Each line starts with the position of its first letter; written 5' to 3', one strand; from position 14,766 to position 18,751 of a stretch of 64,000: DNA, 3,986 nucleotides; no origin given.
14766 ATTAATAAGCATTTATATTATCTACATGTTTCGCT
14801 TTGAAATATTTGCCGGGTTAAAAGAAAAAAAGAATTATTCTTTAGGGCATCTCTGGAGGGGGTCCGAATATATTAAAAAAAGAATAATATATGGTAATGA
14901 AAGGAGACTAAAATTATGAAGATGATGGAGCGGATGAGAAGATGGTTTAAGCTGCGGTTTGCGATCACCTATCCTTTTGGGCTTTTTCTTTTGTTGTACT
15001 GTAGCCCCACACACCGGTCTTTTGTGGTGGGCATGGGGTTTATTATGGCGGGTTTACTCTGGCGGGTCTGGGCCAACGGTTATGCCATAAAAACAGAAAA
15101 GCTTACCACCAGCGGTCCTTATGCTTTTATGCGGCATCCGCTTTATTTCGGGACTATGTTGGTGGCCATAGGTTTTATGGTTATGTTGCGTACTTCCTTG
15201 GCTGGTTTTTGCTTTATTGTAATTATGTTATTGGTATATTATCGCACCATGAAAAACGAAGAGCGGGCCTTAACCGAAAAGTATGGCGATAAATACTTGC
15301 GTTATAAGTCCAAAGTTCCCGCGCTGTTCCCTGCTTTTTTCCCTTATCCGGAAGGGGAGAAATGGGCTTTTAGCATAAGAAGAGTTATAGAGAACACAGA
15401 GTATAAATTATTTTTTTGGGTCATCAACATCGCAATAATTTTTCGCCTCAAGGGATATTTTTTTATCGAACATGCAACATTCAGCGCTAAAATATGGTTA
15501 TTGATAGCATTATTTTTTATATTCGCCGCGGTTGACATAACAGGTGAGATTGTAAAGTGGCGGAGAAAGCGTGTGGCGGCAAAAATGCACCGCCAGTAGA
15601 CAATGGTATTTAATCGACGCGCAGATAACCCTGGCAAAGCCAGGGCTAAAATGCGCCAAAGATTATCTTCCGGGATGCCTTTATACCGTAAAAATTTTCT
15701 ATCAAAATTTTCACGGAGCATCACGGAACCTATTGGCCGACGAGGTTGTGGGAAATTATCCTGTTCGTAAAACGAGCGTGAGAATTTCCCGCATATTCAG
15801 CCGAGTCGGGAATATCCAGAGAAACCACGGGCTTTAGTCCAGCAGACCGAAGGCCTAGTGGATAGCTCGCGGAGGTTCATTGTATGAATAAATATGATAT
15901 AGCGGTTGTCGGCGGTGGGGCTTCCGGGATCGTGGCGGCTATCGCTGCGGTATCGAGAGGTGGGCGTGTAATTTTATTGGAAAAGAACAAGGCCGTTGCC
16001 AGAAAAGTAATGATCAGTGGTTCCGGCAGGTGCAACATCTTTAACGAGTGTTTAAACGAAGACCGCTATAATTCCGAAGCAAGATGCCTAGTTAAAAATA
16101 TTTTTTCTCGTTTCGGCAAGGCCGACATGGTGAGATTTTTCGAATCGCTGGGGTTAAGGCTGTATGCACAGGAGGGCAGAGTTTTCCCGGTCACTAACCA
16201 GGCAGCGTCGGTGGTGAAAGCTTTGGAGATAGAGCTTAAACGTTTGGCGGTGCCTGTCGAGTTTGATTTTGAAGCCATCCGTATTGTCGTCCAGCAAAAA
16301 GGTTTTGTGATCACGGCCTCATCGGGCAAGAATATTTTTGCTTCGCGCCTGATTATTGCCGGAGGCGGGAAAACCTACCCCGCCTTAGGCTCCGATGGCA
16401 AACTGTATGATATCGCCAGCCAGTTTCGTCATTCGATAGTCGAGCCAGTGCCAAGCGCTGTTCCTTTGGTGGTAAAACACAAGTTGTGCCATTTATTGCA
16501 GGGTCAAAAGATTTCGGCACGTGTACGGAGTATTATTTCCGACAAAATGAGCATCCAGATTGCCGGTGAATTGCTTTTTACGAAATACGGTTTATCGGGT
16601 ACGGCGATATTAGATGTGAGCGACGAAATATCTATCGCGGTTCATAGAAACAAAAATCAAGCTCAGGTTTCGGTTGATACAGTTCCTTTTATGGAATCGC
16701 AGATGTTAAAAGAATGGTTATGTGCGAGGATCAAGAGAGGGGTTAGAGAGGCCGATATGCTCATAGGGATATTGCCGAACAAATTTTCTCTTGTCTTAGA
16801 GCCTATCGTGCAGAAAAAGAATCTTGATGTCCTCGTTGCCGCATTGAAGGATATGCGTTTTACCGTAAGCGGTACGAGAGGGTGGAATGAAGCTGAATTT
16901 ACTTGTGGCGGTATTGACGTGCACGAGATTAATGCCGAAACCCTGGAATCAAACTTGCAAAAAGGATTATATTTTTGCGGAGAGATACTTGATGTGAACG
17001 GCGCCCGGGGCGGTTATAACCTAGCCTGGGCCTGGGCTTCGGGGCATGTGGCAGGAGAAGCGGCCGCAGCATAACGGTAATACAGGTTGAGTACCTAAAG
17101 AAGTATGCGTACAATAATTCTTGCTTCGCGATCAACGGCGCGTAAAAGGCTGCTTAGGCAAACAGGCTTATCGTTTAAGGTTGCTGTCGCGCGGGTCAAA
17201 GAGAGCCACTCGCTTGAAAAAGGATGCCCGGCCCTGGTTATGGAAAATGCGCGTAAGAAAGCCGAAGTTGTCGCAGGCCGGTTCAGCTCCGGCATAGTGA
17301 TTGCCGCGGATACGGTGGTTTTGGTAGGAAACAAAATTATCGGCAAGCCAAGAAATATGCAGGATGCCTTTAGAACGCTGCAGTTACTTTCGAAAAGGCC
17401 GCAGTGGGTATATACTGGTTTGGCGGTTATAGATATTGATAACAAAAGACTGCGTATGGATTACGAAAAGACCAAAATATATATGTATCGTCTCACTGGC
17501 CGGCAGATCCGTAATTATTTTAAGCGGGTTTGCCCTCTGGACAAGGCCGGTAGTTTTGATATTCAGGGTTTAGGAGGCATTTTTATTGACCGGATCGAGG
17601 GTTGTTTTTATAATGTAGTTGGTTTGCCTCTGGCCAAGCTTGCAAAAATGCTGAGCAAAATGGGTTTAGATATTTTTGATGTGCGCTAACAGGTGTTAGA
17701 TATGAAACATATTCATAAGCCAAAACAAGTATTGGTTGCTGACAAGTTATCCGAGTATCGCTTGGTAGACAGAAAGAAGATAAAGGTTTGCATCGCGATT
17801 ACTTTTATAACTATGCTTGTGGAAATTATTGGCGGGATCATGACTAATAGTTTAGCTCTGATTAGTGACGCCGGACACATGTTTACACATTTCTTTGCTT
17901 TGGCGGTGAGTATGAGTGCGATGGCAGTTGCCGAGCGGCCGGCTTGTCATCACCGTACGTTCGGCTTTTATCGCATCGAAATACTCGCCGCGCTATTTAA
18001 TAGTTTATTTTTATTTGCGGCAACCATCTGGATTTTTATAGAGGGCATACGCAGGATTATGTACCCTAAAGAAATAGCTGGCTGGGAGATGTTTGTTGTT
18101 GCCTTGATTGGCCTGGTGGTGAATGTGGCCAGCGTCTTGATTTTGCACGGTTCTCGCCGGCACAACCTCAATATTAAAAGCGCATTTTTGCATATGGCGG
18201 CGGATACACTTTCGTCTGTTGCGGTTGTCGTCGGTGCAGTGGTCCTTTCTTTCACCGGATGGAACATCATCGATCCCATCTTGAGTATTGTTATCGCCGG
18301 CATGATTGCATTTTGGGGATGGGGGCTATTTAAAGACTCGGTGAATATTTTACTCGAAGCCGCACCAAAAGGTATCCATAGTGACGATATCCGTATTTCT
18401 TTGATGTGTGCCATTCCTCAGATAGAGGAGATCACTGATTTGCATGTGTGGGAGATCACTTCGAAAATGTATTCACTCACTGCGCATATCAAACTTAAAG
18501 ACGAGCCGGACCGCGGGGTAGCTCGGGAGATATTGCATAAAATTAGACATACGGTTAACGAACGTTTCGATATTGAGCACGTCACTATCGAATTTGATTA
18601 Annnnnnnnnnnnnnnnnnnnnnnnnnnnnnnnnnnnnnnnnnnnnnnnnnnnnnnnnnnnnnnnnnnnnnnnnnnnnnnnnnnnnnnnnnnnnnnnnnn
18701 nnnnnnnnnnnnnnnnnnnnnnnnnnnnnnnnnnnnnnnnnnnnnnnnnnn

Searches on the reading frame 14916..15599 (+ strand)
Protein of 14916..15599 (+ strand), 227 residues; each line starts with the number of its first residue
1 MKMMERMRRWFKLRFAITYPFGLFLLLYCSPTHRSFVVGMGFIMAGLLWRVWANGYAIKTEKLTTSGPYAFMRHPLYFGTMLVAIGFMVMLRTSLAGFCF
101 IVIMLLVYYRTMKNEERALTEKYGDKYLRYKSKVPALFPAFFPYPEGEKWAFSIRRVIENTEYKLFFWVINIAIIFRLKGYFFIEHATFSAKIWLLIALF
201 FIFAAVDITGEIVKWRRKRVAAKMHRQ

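Call 88: search_protein_families(library=pfam, proteins=[window:14916-15599:+], max_evalue=0.00001)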
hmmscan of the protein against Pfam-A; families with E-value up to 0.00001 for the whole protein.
window:14916-15599:+ (227 aa): 2 families
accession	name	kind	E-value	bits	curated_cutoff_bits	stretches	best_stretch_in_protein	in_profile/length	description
PF04191.18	PEMT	-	8.6e-11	42.6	25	1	57-125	36-104/105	Phospholipid methyltransferase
PF04140.19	ICMT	-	1.4e-09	38.7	24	1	58-120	30-94/95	Isoprenylcysteine carboxyl methyltransferase (ICMT) family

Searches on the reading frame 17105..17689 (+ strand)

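Call 88: search_protein_families(library=pfam, proteins=[window:17105-17689:+], max_evalue=0.00001)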
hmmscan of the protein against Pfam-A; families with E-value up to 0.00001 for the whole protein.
window:17105-17689:+ (194 aa): 1 family
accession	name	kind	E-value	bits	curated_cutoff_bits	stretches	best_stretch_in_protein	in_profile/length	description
PF02545.19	Maf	-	6.5e-53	179.6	27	1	4-185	2-186/187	Maf-like protein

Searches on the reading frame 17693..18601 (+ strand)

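Call 88: search_protein_families(library=pfam, proteins=[window:17693-18601:+], max_evalue=0.00001)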
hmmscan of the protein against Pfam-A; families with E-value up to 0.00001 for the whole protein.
window:17693-18601:+ (302 aa): 2 families
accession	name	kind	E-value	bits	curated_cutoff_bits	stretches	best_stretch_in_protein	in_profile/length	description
PF01545.26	Cation_efflux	-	1.6e-43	149.2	26.6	1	31-221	2-198/198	Cation efflux family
PF16916.11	ZT_dimer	-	1.8e-08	34.7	26.7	1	236-300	11-74/78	Dimerisation domain of Zinc Transporter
